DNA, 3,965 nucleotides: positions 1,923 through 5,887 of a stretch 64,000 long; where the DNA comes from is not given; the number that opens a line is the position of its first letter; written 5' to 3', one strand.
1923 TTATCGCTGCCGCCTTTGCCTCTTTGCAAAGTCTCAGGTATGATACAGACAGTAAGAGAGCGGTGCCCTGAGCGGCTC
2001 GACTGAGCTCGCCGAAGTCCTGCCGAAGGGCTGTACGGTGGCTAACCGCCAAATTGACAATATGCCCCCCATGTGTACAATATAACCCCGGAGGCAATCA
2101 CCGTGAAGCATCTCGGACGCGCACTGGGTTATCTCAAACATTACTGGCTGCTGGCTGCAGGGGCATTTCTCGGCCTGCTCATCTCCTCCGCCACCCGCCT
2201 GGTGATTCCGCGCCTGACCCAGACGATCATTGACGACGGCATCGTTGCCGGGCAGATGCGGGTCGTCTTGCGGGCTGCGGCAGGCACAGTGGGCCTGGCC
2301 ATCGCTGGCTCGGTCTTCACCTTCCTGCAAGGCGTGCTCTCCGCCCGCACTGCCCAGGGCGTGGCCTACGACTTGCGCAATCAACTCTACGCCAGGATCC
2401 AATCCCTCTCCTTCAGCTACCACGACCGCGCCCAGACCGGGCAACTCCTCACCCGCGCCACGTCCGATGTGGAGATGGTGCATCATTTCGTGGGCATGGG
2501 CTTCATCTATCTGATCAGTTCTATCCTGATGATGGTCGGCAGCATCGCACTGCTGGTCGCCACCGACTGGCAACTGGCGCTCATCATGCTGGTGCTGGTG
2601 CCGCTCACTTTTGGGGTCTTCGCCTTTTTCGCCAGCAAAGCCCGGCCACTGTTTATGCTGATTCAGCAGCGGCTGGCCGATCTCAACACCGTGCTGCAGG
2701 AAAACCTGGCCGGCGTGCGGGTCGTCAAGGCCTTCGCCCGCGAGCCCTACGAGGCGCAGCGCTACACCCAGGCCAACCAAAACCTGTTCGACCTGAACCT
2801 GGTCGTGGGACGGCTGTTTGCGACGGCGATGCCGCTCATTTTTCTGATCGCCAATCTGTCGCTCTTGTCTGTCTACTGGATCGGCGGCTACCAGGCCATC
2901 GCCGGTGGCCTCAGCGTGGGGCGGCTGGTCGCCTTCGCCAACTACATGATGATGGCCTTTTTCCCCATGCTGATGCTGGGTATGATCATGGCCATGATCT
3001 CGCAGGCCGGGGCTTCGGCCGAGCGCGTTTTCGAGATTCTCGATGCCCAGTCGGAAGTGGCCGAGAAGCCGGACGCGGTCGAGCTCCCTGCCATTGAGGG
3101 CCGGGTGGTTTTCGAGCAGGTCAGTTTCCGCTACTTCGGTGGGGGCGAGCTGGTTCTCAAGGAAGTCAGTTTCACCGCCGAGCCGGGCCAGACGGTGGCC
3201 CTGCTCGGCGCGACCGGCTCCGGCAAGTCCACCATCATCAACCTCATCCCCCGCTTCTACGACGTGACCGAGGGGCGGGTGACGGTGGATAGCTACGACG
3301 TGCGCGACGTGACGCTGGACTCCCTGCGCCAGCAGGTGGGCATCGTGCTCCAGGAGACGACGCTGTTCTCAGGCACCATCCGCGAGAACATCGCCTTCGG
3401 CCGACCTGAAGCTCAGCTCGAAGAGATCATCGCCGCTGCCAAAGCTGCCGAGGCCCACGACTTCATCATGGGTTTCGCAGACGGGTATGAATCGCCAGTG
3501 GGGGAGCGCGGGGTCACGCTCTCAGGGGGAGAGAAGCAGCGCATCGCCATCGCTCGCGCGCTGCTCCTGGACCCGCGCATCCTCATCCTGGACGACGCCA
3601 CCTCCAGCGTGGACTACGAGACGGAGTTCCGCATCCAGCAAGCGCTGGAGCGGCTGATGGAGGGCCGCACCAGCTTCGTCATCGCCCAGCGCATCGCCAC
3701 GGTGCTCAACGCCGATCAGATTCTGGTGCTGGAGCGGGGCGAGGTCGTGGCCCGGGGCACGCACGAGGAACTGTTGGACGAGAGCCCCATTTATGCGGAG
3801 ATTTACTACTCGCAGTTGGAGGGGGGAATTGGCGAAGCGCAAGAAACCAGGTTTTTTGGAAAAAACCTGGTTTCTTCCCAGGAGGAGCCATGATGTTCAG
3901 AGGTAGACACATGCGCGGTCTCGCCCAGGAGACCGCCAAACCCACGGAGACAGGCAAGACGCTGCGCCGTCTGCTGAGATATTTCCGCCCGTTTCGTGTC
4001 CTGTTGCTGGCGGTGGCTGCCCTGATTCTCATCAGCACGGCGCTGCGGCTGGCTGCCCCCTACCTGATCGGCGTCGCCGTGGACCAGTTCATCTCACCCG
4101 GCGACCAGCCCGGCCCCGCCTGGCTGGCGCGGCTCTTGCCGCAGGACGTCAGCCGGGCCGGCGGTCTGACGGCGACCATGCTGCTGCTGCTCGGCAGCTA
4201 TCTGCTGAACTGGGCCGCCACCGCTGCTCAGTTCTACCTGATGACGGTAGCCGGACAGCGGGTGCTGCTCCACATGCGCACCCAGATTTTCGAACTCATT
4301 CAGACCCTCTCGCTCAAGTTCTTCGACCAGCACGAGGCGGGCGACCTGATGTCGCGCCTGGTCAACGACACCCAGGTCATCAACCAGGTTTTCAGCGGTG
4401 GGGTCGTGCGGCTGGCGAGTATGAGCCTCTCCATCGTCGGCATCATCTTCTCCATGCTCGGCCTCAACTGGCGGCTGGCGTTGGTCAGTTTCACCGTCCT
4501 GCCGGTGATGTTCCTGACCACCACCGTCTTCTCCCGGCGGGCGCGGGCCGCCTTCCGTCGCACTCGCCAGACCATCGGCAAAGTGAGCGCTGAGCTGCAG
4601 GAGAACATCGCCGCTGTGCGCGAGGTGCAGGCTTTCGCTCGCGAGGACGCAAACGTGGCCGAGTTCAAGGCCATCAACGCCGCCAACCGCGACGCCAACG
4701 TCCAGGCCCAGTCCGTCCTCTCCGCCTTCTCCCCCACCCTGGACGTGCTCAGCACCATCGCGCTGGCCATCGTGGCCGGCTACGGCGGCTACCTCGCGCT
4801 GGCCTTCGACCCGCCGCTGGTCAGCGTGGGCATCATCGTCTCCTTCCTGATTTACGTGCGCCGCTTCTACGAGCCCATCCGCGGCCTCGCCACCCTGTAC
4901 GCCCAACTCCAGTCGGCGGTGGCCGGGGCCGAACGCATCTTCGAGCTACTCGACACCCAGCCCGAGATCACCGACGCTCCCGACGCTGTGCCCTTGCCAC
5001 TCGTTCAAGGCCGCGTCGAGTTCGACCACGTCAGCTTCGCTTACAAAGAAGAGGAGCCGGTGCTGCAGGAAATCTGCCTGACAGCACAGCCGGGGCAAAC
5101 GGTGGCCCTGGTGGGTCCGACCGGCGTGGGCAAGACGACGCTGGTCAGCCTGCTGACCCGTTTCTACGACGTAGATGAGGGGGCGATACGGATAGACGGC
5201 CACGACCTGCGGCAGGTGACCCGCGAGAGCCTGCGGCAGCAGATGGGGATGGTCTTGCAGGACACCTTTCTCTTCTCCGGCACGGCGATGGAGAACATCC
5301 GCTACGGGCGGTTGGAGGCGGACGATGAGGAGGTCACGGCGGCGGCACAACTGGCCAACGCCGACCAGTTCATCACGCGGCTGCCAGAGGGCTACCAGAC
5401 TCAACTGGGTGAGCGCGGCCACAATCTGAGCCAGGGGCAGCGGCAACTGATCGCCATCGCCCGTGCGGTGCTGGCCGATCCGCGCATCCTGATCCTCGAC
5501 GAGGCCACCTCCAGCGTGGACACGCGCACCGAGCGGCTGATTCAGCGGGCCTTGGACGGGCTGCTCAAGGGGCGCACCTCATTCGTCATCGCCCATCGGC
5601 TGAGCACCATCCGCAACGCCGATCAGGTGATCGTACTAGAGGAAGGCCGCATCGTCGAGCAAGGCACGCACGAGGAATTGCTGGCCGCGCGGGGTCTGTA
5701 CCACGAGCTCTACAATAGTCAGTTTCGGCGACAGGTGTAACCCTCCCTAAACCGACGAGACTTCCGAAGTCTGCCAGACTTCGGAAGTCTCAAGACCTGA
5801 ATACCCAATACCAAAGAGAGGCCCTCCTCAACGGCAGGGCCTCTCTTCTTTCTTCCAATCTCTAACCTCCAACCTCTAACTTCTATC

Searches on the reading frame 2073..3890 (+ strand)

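Call 38: search_protein_families(library=pfam, proteins=[window:2073-3890:+], max_evalue=0.0001)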
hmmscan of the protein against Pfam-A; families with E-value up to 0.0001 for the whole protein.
window:2073-3890:+ (606 aa): 2 families
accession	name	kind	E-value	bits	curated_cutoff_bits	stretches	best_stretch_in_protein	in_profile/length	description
PF00664.28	ABC_membrane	-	1.9e-52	179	28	1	31-299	4-274/274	ABC transporter transmembrane region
PF00005.33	ABC_tran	-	1.3e-32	113.7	25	1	362-511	1-137/137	ABC transporter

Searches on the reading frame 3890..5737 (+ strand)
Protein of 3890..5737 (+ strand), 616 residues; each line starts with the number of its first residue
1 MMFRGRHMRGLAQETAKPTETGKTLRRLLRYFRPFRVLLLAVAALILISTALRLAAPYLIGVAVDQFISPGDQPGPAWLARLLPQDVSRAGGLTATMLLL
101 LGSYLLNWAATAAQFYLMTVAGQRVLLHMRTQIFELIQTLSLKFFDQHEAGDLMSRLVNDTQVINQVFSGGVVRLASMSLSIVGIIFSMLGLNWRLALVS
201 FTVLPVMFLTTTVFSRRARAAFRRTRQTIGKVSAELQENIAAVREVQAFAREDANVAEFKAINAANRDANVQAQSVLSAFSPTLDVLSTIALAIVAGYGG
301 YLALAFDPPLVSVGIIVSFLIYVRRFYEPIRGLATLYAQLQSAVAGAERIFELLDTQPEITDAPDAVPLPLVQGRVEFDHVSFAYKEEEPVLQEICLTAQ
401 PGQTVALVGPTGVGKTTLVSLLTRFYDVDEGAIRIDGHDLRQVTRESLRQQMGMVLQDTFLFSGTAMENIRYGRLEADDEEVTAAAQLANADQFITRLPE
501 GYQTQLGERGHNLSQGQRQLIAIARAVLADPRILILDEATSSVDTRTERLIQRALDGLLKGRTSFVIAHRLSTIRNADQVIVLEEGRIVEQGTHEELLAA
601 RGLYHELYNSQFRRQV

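Call 38: search_protein_families(library=pfam, proteins=[window:3890-5737:+], max_evalue=0.0001)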
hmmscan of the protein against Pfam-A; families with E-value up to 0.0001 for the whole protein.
window:3890-5737:+ (616 aa): 4 families
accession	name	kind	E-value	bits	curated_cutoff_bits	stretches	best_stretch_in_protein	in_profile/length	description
PF00664.28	ABC_membrane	-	3e-43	148.9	28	1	40-322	2-269/274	ABC transporter transmembrane region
PF00005.33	ABC_tran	-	3e-33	115.7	25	1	392-541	1-137/137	ABC transporter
PF00004.35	AAA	-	3.5e-05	24.7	21.2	0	406-448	2-46/131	ATPase family associated with various cellular activities (AAA)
PF13401.12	AAA_22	-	5.9e-05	23.8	27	0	404-540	7-94/130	AAA domain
